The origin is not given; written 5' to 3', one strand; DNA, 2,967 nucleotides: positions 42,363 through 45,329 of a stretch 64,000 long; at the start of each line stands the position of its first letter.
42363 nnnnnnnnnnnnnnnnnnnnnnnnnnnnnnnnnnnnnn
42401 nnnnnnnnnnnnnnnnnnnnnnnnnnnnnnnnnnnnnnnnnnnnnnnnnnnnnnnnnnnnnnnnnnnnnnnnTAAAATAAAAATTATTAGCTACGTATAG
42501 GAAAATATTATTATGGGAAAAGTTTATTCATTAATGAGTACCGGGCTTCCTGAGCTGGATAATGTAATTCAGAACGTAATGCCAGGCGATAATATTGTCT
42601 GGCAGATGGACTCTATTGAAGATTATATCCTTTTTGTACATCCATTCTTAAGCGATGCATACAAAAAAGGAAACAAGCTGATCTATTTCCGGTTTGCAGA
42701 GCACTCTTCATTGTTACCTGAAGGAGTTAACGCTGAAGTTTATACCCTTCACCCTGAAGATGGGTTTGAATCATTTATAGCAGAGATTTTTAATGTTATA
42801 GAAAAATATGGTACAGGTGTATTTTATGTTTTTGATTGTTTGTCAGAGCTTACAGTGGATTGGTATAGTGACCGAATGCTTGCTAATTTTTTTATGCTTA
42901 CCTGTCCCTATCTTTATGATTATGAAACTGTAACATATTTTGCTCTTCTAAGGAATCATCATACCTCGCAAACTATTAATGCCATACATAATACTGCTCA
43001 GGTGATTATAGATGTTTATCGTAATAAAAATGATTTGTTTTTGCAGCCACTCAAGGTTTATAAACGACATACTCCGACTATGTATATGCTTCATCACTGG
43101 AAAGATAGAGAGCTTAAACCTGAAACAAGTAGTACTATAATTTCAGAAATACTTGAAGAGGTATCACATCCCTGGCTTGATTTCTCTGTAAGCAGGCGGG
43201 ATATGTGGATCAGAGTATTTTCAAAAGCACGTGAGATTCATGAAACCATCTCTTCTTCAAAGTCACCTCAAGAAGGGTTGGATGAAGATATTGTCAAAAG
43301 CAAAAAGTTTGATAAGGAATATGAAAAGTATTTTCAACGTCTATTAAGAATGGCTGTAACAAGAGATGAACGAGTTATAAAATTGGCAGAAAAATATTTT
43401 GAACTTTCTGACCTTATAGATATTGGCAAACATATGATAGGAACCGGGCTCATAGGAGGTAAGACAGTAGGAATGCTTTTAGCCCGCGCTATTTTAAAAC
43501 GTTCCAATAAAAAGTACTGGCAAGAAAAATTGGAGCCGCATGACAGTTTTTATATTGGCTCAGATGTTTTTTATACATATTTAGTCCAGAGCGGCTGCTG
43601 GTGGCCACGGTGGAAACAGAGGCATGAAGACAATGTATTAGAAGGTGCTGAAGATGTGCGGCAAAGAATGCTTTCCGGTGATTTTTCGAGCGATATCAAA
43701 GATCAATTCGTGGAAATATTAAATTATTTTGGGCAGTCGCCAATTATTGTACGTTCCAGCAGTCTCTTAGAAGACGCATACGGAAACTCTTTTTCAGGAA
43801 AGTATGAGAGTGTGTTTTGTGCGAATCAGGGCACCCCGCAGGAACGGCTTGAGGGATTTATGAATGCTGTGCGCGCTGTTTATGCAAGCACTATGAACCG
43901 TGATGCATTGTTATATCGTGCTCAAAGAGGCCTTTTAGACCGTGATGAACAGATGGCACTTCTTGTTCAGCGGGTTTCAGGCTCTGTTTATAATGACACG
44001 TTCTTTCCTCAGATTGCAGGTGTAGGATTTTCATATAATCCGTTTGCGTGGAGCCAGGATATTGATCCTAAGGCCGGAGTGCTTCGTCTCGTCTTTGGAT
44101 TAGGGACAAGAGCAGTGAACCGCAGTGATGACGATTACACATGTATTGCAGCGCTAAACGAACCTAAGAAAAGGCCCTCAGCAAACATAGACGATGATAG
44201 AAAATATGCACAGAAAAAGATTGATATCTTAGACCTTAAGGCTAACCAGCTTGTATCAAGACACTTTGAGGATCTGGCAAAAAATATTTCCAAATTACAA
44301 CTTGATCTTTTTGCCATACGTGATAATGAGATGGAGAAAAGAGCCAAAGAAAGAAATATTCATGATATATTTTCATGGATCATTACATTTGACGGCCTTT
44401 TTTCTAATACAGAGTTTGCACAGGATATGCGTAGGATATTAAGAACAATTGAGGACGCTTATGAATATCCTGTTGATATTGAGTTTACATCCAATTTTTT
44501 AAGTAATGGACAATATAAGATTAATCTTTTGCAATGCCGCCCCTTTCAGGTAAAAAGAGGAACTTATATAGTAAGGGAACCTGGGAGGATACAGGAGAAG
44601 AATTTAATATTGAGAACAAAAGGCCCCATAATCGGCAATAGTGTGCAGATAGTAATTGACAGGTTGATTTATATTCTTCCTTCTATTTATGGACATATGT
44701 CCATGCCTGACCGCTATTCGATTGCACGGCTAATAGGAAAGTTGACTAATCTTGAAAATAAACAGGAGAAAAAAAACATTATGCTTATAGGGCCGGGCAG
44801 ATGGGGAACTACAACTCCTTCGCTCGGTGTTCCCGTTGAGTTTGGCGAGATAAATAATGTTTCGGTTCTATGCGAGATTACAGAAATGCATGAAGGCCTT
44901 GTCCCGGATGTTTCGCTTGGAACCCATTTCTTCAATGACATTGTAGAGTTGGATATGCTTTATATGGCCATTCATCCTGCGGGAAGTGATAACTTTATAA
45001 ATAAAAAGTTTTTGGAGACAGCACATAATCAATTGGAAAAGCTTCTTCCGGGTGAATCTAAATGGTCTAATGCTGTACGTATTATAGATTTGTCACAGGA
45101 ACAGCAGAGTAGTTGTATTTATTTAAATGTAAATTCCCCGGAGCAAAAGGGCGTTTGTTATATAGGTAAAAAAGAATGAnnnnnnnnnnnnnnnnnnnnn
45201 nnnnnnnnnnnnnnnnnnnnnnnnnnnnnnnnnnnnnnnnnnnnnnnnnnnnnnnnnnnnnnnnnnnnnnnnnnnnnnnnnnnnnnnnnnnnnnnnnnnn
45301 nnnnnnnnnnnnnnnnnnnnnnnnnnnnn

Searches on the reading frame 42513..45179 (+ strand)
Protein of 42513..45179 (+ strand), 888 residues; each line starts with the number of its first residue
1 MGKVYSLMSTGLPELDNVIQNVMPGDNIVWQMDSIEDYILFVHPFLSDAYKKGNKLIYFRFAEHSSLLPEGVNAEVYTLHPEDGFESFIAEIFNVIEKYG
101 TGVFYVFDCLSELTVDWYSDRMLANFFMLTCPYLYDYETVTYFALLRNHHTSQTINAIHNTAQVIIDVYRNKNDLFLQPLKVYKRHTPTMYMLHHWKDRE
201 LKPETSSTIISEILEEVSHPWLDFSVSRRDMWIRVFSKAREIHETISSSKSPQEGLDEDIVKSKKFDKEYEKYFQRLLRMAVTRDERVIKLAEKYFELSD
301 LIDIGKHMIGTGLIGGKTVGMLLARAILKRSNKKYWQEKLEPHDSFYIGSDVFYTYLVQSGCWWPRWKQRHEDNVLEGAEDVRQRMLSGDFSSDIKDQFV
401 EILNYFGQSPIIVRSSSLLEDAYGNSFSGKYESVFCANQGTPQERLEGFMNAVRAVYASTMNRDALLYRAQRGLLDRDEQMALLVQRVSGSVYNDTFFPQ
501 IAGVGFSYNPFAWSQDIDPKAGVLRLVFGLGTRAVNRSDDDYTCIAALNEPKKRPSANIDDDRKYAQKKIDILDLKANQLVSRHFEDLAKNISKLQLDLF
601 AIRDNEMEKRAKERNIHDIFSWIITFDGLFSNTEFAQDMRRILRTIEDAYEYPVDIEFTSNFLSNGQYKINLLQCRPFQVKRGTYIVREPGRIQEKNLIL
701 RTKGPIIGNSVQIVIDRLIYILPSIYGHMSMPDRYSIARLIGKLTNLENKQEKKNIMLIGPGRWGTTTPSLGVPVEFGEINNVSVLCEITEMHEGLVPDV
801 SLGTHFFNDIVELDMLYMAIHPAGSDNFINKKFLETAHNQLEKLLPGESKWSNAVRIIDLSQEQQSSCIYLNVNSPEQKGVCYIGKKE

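Call 9: search_protein_families(library=pfam, proteins=[window:42513-45179:+])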
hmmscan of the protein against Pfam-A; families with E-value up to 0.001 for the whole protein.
window:42513-45179:+ (888 aa): 1 family
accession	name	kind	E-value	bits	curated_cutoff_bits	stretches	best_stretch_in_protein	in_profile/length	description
PF01326.24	PPDK_N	-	4.2e-51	174.6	27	1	313-683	3-314/328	Pyruvate phosphate dikinase, AMP/ATP-binding domain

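Call 31: search_protein_families(library=pfam, proteins=[window:42513-45179:+], max_evalue=1)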
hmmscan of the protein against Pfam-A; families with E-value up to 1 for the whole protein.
window:42513-45179:+ (888 aa): 2 families
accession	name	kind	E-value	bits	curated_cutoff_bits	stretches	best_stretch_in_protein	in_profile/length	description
PF01326.24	PPDK_N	-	4.2e-51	174.6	27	1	313-683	3-314/328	Pyruvate phosphate dikinase, AMP/ATP-binding domain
PF12805.13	FUSC-like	-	0.018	14.6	22.1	1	227-264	169-206/284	FUSC-like inner membrane protein yccS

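Call 32: find_related_loci(query=window:42513-45179:+, collection=genome_contigs, flank=10000)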
Query window:42513-45179:+ (888 aa) in genome_contigs; peptide patterns used: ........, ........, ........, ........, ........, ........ (x = any residue, [..] = any of these).
65 stretches matched a pattern; 6 encode a relative of the query (tblastn E <= 1e-3); 6 distinct loci.
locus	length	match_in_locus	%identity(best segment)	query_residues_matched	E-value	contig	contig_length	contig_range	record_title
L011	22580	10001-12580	68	3-884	0e+0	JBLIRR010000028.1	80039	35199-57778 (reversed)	MAG: bacterium isolate MF1_201910_bin_226 MF1_201910_bin_226_scaffold_28, whole genome shotgun sequence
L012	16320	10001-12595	66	1-883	0e+0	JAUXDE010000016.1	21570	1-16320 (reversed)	MAG: Clostridia bacterium isolate CSMAG_2843 CSMAG_2843_k119_349476_length_21570_cov_8.0000, whole genome shotgun sequen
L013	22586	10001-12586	61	8-887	0e+0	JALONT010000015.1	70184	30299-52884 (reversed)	MAG: Bacteroidales bacterium isolate Prado084 scaffold_86, whole genome shotgun sequence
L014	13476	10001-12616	55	1-884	0e+0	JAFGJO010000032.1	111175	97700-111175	MAG: Spirochaetales bacterium isolate Zod_Metabat.281 k87_8340191, whole genome shotgun sequence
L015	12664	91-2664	51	9-884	0e+0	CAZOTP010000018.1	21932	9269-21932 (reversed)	MAG TPA_asm: uncultured Pirellulales bacterium isolate SRP167436_co1_94 genome assembly, contig: NODE_3640_length_21932_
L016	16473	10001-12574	49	9-884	0e+0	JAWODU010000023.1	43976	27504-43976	MAG: Kiritimatiellia bacterium isolate BLK5-2.bin.47 k191_407203, whole genome shotgun sequence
